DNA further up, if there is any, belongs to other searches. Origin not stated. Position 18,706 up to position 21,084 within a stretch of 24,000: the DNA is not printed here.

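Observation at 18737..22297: Hard-wired acyl-CoA dehydrogenase / ETF-alpha FAD domain / rubredoxin fusion in a two-gene operon with a flavodiiron O2/NO reductase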

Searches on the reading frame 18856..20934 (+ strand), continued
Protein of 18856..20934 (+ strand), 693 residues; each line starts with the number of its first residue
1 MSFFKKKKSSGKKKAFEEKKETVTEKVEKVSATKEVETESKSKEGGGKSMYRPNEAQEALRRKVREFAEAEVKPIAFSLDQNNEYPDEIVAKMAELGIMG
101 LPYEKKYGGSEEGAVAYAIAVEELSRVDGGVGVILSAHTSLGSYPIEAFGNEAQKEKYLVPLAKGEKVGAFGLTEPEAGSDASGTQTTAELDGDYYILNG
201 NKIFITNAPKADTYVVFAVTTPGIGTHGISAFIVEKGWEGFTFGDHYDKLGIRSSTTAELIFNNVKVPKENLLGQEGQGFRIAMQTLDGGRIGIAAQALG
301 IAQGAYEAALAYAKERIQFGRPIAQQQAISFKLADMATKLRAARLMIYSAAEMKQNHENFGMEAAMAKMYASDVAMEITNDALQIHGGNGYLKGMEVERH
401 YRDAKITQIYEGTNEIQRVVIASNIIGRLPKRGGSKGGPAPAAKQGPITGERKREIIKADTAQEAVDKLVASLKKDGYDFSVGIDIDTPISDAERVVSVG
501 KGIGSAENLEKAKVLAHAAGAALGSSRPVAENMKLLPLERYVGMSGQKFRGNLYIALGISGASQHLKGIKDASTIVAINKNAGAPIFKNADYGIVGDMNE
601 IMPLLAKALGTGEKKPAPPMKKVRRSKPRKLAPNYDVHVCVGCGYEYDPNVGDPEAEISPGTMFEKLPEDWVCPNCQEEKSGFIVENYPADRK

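Call 11: find_homologous_proteins(query=window:19003-20934:+, max_evalue=1e-10)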
Query window:19003-20934:+ (644 aa): 8000 proteins with E <= 1e-10 among 8000 candidates; the best 120 are listed.
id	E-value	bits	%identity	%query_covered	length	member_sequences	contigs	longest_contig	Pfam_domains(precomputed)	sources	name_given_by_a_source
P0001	0.0e+0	1434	100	100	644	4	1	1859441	PF02770.25,PF22924.2,PF00441.30,PF08028.17,PF00301.26,PF00766.26,PF02771.22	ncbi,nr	ncbi:acyl-CoA dehydrogenase family protein [Peptoniphilus sp. GNH]|nr:acyl-CoA dehydrogenase family 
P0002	0.0e+0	1257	73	91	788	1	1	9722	PF02770.25,PF22924.2,PF00441.30,PF08028.17,PF00301.26,PF00766.26,PF02771.22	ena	-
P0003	0.0e+0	1240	-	-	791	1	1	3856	PF02770.25,PF22924.2,PF00441.30,PF08028.17,PF00301.26,PF00766.26,PF02771.22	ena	-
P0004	0.0e+0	1227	85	100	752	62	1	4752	PF02770.25,PF22924.2,PF00441.30,PF08028.17,PF00301.26,PF00766.26,PF02771.22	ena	-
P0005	0.0e+0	1224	84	100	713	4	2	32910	PF02770.25,PF22924.2,PF00441.30,PF08028.17,PF00301.26,PF00766.26,PF02771.22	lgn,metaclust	metaclust:status=active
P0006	0.0e+0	1205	83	100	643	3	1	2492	PF02770.25,PF22924.2,PF00441.30,PF08028.17,PF00301.26,PF00766.26,PF02771.22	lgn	-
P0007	0.0e+0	1196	82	100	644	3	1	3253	PF02770.25,PF22924.2,PF00441.30,PF08028.17,PF00301.26,PF00766.26,PF02771.22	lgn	-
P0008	0.0e+0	1185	83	100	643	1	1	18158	PF02770.25,PF00441.30,PF08028.17,PF00301.26,PF00766.26,PF02771.22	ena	-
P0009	0.0e+0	1184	82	100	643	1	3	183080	PF02770.25,PF22924.2,PF00441.30,PF08028.17,PF00301.26,PF00766.26,PF02771.22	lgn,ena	-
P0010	0.0e+0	1183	82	100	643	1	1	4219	PF02770.25,PF22924.2,PF00441.30,PF08028.17,PF00301.26,PF00766.26,PF02771.22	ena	-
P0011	0.0e+0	1183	82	100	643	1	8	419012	PF02770.25,PF22924.2,PF00441.30,PF08028.17,PF00301.26,PF00766.26,PF02771.22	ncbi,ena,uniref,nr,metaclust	ncbi:acyl-CoA dehydrogenase family protein [Peptoniphilus obesi]|uniref:acyl-CoA dehydrogenase famil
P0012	0.0e+0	1183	82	100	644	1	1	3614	PF02770.25,PF22924.2,PF00441.30,PF08028.17,PF00301.26,PF00766.26,PF02771.22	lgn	-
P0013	0.0e+0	1183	82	100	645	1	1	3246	PF02770.25,PF00441.30,PF08028.17,PF00301.26,PF00766.26,PF02771.22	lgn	-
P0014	0.0e+0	1183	82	100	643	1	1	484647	PF02770.25,PF22924.2,PF00441.30,PF08028.17,PF00301.26,PF00766.26,PF02771.22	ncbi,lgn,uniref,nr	ncbi:acyl-CoA dehydrogenase family protein [Peptoniphilus catoniae]|uniref:acyl-CoA dehydrogenase fa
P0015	0.0e+0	1182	82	100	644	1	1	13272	PF02770.25,PF22924.2,PF00441.30,PF08028.17,PF00301.26,PF00766.26,PF02771.22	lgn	-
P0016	0.0e+0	1182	82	100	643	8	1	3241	PF02770.25,PF22924.2,PF00441.30,PF08028.17,PF00301.26,PF00766.26,PF02771.22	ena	-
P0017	0.0e+0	1181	82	100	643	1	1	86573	PF02770.25,PF22924.2,PF00441.30,PF08028.17,PF00301.26,PF00766.26,PF02771.22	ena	-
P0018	0.0e+0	1180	82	100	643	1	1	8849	PF02770.25,PF22924.2,PF00441.30,PF08028.17,PF00301.26,PF00766.26,PF02771.22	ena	-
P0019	0.0e+0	1178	81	100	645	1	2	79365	PF02770.25,PF22924.2,PF00441.30,PF08028.17,PF00301.26,PF00766.26,PF02771.22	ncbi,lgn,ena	-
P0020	0.0e+0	1168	82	100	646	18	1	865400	PF02770.25,PF22924.2,PF00441.30,PF08028.17,PF00301.26,PF00766.26,PF02771.22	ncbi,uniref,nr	ncbi:acyl-CoA dehydrogenase family protein [Urinicoccus massiliensis]|uniref:acyl-CoA dehydrogenase 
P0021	0.0e+0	1168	-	-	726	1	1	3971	PF02770.25,PF22924.2,PF00441.30,PF08028.17,PF00301.26,PF00766.26,PF02771.22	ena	-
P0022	0.0e+0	1167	81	100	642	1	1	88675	PF02770.25,PF22924.2,PF00441.30,PF08028.17,PF00301.26,PF00766.26,PF02771.22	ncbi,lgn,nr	ncbi:MAG: acyl-CoA dehydrogenase family protein [Tissierellia bacterium]|nr:acyl-CoA dehydrogenase f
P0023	0.0e+0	1165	82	100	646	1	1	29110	PF02770.25,PF22924.2,PF00441.30,PF08028.17,PF00301.26,PF00766.26,PF02771.22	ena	-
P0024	0.0e+0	1165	80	100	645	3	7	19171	PF02770.25,PF22924.2,PF00441.30,PF08028.17,PF00301.26,PF00766.26,PF02771.22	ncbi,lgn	-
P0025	0.0e+0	1164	82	100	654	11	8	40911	PF02770.25,PF22924.2,PF00441.30,PF08028.17,PF00301.26,PF00766.26,PF02771.22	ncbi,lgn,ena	-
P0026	0.0e+0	1164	80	100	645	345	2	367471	PF02770.25,PF22924.2,PF00441.30,PF08028.17,PF00301.26,PF00766.26,PF02771.22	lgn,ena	-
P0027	0.0e+0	1163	79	100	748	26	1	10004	PF02770.25,PF22924.2,PF00441.30,PF08028.17,PF00301.26,PF00766.26,PF02771.22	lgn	-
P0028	0.0e+0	1161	80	100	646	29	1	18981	PF02770.25,PF22924.2,PF00441.30,PF08028.17,PF00301.26,PF00766.26,PF02771.22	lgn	-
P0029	0.0e+0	1160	80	100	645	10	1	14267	PF02770.25,PF22924.2,PF00441.30,PF08028.17,PF00301.26,PF00766.26,PF02771.22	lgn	-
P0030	0.0e+0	1160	80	100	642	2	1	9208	PF02770.25,PF22924.2,PF00441.30,PF08028.17,PF00301.26,PF00766.26,PF02771.22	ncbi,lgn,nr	ncbi:MAG: acyl-CoA dehydrogenase family protein [Peptoniphilus sp.]|nr:acyl-CoA dehydrogenase family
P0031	0.0e+0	1156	78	100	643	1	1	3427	PF02770.25,PF22924.2,PF00441.30,PF08028.17,PF00301.26,PF00766.26,PF02771.22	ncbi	-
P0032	0.0e+0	1154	80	100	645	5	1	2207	PF02770.25,PF22924.2,PF00441.30,PF08028.17,PF00301.26,PF00766.26,PF02771.22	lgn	-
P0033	0.0e+0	1153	81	100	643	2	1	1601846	PF02770.25,PF22924.2,PF00441.30,PF08028.17,PF00301.26,PF00766.26,PF02771.22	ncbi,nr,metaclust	ncbi:butyryl-CoA dehydrogenase [Peptoniphilus sp. ING2-D1G]|nr:butyryl-CoA dehydrogenase [Peptoniphi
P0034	0.0e+0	1151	80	100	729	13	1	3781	PF02770.25,PF22924.2,PF00441.30,PF08028.17,PF00301.26,PF00766.26,PF02771.22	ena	-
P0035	0.0e+0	1146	80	99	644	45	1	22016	PF02770.25,PF22924.2,PF00441.30,PF08028.17,PF00301.26,PF00766.26,PF02771.22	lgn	-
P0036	0.0e+0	1138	78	100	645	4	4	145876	PF02770.25,PF22924.2,PF00441.30,PF08028.17,PF00301.26,PF00766.26,PF02771.22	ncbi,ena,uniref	ncbi:alkylation response protein AidB-like acyl-CoA dehydrogenase/rubredoxin [Peptoniphilus olsenii]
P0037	0.0e+0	1133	79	100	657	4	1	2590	PF02770.25,PF22924.2,PF00441.30,PF08028.17,PF00301.26,PF00766.26,PF02771.22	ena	-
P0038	0.0e+0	1130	80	100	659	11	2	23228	PF02770.25,PF22924.2,PF00441.30,PF08028.17,PF00301.26,PF00766.26,PF02771.22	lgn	-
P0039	0.0e+0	1129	79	99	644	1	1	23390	PF02770.25,PF22924.2,PF00441.30,PF08028.17,PF00301.26,PF00766.26,PF02771.22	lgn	-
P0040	0.0e+0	1124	78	100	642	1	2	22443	PF02770.25,PF22924.2,PF00441.30,PF08028.17,PF00301.26,PF00766.26,PF02771.22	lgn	-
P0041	0.0e+0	1122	78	100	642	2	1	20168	PF02770.25,PF22924.2,PF00441.30,PF08028.17,PF00301.26,PF00766.26,PF02771.22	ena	-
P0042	0.0e+0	1119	77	100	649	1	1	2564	PF02770.25,PF22924.2,PF00441.30,PF08028.17,PF00301.26,PF00766.26,PF02771.22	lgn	-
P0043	0.0e+0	1118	77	100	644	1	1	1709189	PF02770.25,PF22924.2,PF00441.30,PF08028.17,PF00301.26,PF00766.26,PF02771.22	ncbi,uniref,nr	ncbi:acyl-CoA dehydrogenase family protein [Peptoniphilus equinus]|uniref:Acyl-CoA dehydrogenase fam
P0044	0.0e+0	1115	77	100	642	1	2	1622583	PF02770.25,PF22924.2,PF00441.30,PF08028.17,PF00301.26,PF00766.26,PF02771.22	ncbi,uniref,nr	ncbi:acyl-CoA dehydrogenase family protein [Peptoniphilus raoultii]|uniref:acyl-CoA dehydrogenase fa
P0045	0.0e+0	1112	78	100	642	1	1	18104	PF02770.25,PF22924.2,PF00441.30,PF08028.17,PF00301.26,PF00766.26,PF02771.22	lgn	-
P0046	0.0e+0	1111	77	100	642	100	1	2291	PF02770.25,PF22924.2,PF00441.30,PF08028.17,PF00301.26,PF00766.26,PF02771.22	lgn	-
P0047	0.0e+0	1109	77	100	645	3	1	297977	PF02770.25,PF22924.2,PF00441.30,PF08028.17,PF00301.26,PF00766.26,PF02771.22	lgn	-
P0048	0.0e+0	1107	77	100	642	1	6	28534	PF02770.25,PF22924.2,PF00441.30,PF08028.17,PF00301.26,PF00766.26,PF02771.22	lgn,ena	-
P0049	0.0e+0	1106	77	100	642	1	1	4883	PF02770.25,PF22924.2,PF00441.30,PF08028.17,PF00301.26,PF00766.26,PF02771.22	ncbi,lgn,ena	-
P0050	0.0e+0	1106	77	100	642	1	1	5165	PF02770.25,PF22924.2,PF00441.30,PF08028.17,PF00301.26,PF00766.26,PF02771.22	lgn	-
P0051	0.0e+0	1106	76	100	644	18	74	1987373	PF02770.25,PF22924.2,PF00441.30,PF08028.17,PF00301.26,PF00766.26,PF02771.22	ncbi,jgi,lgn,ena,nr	ncbi:MAG: acyl-CoA dehydrogenase [Clostridiaceae bacterium]|nr:acyl-CoA dehydrogenase family protein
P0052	0.0e+0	1106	77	100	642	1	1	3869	PF02770.25,PF22924.2,PF00441.30,PF08028.17,PF00301.26,PF00766.26,PF02771.22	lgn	-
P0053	0.0e+0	1105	77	100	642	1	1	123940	PF02770.25,PF22924.2,PF00441.30,PF08028.17,PF00301.26,PF00766.26,PF02771.22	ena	-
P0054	0.0e+0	1103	77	100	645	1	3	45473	PF02770.25,PF22924.2,PF00441.30,PF08028.17,PF00301.26,PF00766.26,PF02771.22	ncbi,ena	-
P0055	0.0e+0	1100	77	100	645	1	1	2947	PF02770.25,PF22924.2,PF00441.30,PF08028.17,PF00301.26,PF00766.26,PF02771.22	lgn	-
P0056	0.0e+0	1086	75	100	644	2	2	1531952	PF02770.25,PF22924.2,PF00441.30,PF08028.17,PF00301.26,PF00766.26,PF02771.22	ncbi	-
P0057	0.0e+0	1085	76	100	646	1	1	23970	PF02770.25,PF22924.2,PF00441.30,PF08028.17,PF00301.26,PF00766.26,PF02771.22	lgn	-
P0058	0.0e+0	1078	75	100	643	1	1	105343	PF02770.25,PF22924.2,PF00441.30,PF08028.17,PF00301.26,PF00766.26,PF02771.22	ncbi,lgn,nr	ncbi:MAG: acyl-CoA dehydrogenase family protein [Tissierellia bacterium]|nr:acyl-CoA dehydrogenase f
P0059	0.0e+0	1076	66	99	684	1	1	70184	PF02770.25,PF22924.2,PF00441.30,PF08028.17,PF00301.26,PF00766.26,PF02771.22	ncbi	-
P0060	0.0e+0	1074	74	100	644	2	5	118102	PF02770.25,PF22924.2,PF00441.30,PF08028.17,PF00301.26,PF00766.26,PF02771.22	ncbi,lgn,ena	-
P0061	0.0e+0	1074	74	99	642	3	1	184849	PF02770.25,PF22924.2,PF00441.30,PF08028.17,PF00301.26,PF00766.26,PF02771.22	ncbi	-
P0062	0.0e+0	1068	76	100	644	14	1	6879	PF02770.25,PF22924.2,PF00441.30,PF08028.17,PF00301.26,PF00766.26,PF02771.22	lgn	-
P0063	0.0e+0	1065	74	100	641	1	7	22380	PF02770.25,PF22924.2,PF00441.30,PF08028.17,PF00301.26,PF00766.26,PF02771.22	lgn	-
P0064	0.0e+0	1065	74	99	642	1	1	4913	PF02770.25,PF22924.2,PF00441.30,PF08028.17,PF00301.26,PF00766.26,PF02771.22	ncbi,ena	-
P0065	0.0e+0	1065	74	99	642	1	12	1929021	PF02770.25,PF22924.2,PF00441.30,PF08028.17,PF00301.26,PF00766.26,PF02771.22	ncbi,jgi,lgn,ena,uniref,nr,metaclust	ncbi:hypothetical protein HMPREF9630_00324 [Peptoanaerobacter stomatis]|uniref:Rubredoxin n=1 Tax=Pe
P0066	0.0e+0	1064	74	100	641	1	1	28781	PF02770.25,PF22924.2,PF00441.30,PF08028.17,PF00301.26,PF00766.26,PF02771.22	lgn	-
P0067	0.0e+0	1063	74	99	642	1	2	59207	PF02770.25,PF22924.2,PF00441.30,PF08028.17,PF00301.26,PF00766.26,PF02771.22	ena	-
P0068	0.0e+0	1062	74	99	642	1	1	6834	PF02770.25,PF22924.2,PF00441.30,PF08028.17,PF00301.26,PF00766.26,PF02771.22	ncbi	ncbi:MAG: acyl-CoA dehydrogenase family protein [Peptoanaerobacter stomatis]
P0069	0.0e+0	1061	74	99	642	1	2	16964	PF02770.25,PF22924.2,PF00441.30,PF08028.17,PF00301.26,PF00766.26,PF02771.22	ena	-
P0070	0.0e+0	1060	73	100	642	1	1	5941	PF02770.25,PF22924.2,PF00441.30,PF08028.17,PF00301.26,PF00766.26,PF02771.22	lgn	-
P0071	0.0e+0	1060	74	99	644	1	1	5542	PF02770.25,PF22924.2,PF00441.30,PF08028.17,PF00301.26,PF00766.26,PF02771.22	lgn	-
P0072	0.0e+0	1056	74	100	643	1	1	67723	PF02770.25,PF22924.2,PF00441.30,PF08028.17,PF00301.26,PF00766.26,PF02771.22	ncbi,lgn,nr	ncbi:MAG: acyl-CoA dehydrogenase family protein [Tissierellia bacterium]|nr:acyl-CoA dehydrogenase f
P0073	0.0e+0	1056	74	99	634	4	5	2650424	PF02770.25,PF22924.2,PF00441.30,PF08028.17,PF00301.26,PF00766.26,PF02771.22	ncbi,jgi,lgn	ncbi:MAG: ACYL-COA dehydrogenase, short-chain specific [Clostridium sp.]|jgi:butyryl-CoA dehydrogena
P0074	0.0e+0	1056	74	100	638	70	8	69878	PF02770.25,PF22924.2,PF00441.30,PF08028.17,PF00301.26,PF00766.26,PF02771.22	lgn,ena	-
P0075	0.0e+0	1055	74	100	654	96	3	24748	PF02770.25,PF22924.2,PF00441.30,PF08028.17,PF00301.26,PF00766.26,PF02771.22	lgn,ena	-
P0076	0.0e+0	1054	74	99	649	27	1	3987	PF02770.25,PF22924.2,PF00441.30,PF08028.17,PF00301.26,PF00766.26,PF02771.22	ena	-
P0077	0.0e+0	1054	74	99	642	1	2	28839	PF02770.25,PF22924.2,PF00441.30,PF08028.17,PF00301.26,PF00766.26,PF02771.22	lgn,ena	-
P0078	0.0e+0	1053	73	100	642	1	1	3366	PF02770.25,PF22924.2,PF00441.30,PF08028.17,PF00301.26,PF00766.26,PF02771.22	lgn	-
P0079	0.0e+0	1052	75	99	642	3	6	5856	PF02770.25,PF22924.2,PF00441.30,PF08028.17,PF00301.26,PF00766.26,PF02771.22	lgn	-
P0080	0.0e+0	1052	74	99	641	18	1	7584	PF02770.25,PF22924.2,PF00441.30,PF08028.17,PF00301.26,PF00766.26,PF02771.22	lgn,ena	-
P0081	0.0e+0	1051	73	99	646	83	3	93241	PF02770.25,PF22924.2,PF00441.30,PF08028.17,PF00301.26,PF00766.26,PF02771.22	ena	-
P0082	0.0e+0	1048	73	100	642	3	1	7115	PF02770.25,PF22924.2,PF00441.30,PF08028.17,PF00301.26,PF00766.26,PF02771.22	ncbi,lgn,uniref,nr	ncbi:acyl-CoA dehydrogenase family protein [Anaerosphaera multitolerans]|uniref:Acyl-CoA dehydrogena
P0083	0.0e+0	1048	73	100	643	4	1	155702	PF02770.25,PF22924.2,PF00441.30,PF08028.17,PF00301.26,PF00766.26,PF02771.22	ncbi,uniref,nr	ncbi:acyl-CoA dehydrogenase family protein [Peptoniphilus stercorisuis]|uniref:Alkylation response p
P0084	0.0e+0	1048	74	99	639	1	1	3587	PF02770.25,PF22924.2,PF00441.30,PF08028.17,PF00301.26,PF00766.26,PF02771.22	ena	-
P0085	0.0e+0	1047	73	99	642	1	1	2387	PF02770.25,PF22924.2,PF00441.30,PF08028.17,PF00301.26,PF00766.26,PF02771.22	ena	-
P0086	0.0e+0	1047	73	99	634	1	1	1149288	PF02770.25,PF22924.2,PF00441.30,PF08028.17,PF00301.26,PF00766.26,PF02771.22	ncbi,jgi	ncbi:MAG: ACYL-COA dehydrogenase, short-chain specific [Oscillospiraceae bacterium]|jgi:butyryl-CoA 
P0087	0.0e+0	1047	73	99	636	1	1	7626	PF02770.25,PF22924.2,PF00441.30,PF08028.17,PF00301.26,PF00766.26,PF02771.22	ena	-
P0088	0.0e+0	1046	74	99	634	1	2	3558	PF02770.25,PF22924.2,PF00441.30,PF08028.17,PF00301.26,PF00766.26,PF02771.22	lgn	-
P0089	0.0e+0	1046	74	99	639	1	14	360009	PF02770.25,PF22924.2,PF00441.30,PF08028.17,PF00301.26,PF00766.26,PF02771.22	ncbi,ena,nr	ncbi:MAG: acyl-CoA dehydrogenase family protein [Lachnospiraceae bacterium]|nr:acyl-CoA dehydrogenas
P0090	0.0e+0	1046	74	99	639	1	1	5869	PF02770.25,PF22924.2,PF00441.30,PF08028.17,PF00301.26,PF00766.26,PF02771.22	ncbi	-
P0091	0.0e+0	1045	74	99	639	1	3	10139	PF02770.25,PF22924.2,PF00441.30,PF08028.17,PF00301.26,PF00766.26,PF02771.22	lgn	-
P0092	0.0e+0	1045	74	99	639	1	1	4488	PF02770.25,PF22924.2,PF00441.30,PF08028.17,PF00301.26,PF00766.26,PF02771.22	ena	-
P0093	0.0e+0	1044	73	99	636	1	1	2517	PF02770.25,PF22924.2,PF00441.30,PF08028.17,PF00301.26,PF00766.26,PF02771.22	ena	-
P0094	0.0e+0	1044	73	100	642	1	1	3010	PF02770.25,PF22924.2,PF00441.30,PF08028.17,PF00301.26,PF00766.26,PF02771.22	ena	-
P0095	0.0e+0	1044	74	99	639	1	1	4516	PF02770.25,PF22924.2,PF00441.30,PF08028.17,PF00301.26,PF00766.26,PF02771.22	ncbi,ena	-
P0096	0.0e+0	1044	73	99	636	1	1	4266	PF02770.25,PF22924.2,PF00441.30,PF08028.17,PF00301.26,PF00766.26,PF02771.22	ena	-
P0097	0.0e+0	1044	74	99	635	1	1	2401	PF02770.25,PF22924.2,PF00441.30,PF08028.17,PF00301.26,PF00766.26,PF02771.22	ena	-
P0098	0.0e+0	1044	73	99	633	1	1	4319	PF02770.25,PF22924.2,PF00441.30,PF08028.17,PF00301.26,PF00766.26,PF02771.22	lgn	-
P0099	0.0e+0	1043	74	99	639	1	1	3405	PF02770.25,PF22924.2,PF00441.30,PF08028.17,PF00301.26,PF00766.26,PF02771.22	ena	-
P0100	0.0e+0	1043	74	99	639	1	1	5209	PF02770.25,PF22924.2,PF00441.30,PF08028.17,PF00301.26,PF00766.26,PF02771.22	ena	-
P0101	0.0e+0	1043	73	99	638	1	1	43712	PF02770.25,PF22924.2,PF00441.30,PF08028.17,PF00301.26,PF00766.26,PF02771.22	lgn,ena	-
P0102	0.0e+0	1043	74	98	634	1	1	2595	PF02770.25,PF22924.2,PF00441.30,PF08028.17,PF00301.26,PF00766.26,PF02771.22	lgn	-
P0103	0.0e+0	1043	74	98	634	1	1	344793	PF02770.25,PF22924.2,PF00441.30,PF08028.17,PF00301.26,PF00766.26,PF02771.22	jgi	-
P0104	0.0e+0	1043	73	99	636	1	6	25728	PF02770.25,PF22924.2,PF00441.30,PF08028.17,PF00301.26,PF00766.26,PF02771.22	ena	-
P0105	0.0e+0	1043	74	98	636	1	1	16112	PF02770.25,PF22924.2,PF00441.30,PF08028.17,PF00301.26,PF00766.26,PF02771.22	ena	-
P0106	0.0e+0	1043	74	99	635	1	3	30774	PF02770.25,PF22924.2,PF00441.30,PF08028.17,PF00301.26,PF00766.26,PF02771.22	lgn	-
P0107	0.0e+0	1043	73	99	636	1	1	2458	PF02770.25,PF22924.2,PF00441.30,PF08028.17,PF00301.26,PF00766.26,PF02771.22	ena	-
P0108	0.0e+0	1042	73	99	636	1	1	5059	PF02770.25,PF22924.2,PF00441.30,PF08028.17,PF00301.26,PF00766.26,PF02771.22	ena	-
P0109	0.0e+0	1042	73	99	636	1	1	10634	PF02770.25,PF22924.2,PF00441.30,PF08028.17,PF00301.26,PF00766.26,PF02771.22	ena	-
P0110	0.0e+0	1042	73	99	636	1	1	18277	PF02770.25,PF22924.2,PF00441.30,PF08028.17,PF00301.26,PF00766.26,PF02771.22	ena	-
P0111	0.0e+0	1042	73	99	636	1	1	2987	PF02770.25,PF22924.2,PF00441.30,PF08028.17,PF00301.26,PF00766.26,PF02771.22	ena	-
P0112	0.0e+0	1042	75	98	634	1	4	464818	PF02770.25,PF22924.2,PF00441.30,PF08028.17,PF00301.26,PF00766.26,PF02771.22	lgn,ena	-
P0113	0.0e+0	1042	74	99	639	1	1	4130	PF02770.25,PF22924.2,PF00441.30,PF08028.17,PF00301.26,PF00766.26,PF02771.22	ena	-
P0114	0.0e+0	1042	74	99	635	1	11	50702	PF02770.25,PF22924.2,PF00441.30,PF08028.17,PF00301.26,PF00766.26,PF02771.22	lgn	-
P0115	0.0e+0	1042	75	98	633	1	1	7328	PF02770.25,PF22924.2,PF00441.30,PF08028.17,PF00301.26,PF00766.26,PF02771.22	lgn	-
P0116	0.0e+0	1042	74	100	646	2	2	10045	PF02770.25,PF22924.2,PF00441.30,PF08028.17,PF00301.26,PF00766.26,PF02771.22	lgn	-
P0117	0.0e+0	1042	74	99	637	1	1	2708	PF02770.25,PF22924.2,PF00441.30,PF08028.17,PF00301.26,PF00766.26,PF02771.22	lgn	-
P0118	0.0e+0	1042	74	98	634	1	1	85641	PF02770.25,PF22924.2,PF00441.30,PF08028.17,PF00301.26,PF00766.26,PF02771.22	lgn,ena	-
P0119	0.0e+0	1042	73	99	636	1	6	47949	PF02770.25,PF22924.2,PF00441.30,PF08028.17,PF00301.26,PF00766.26,PF02771.22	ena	-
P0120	0.0e+0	1042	73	99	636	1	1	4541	PF02770.25,PF22924.2,PF00441.30,PF08028.17,PF00301.26,PF00766.26,PF02771.22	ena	-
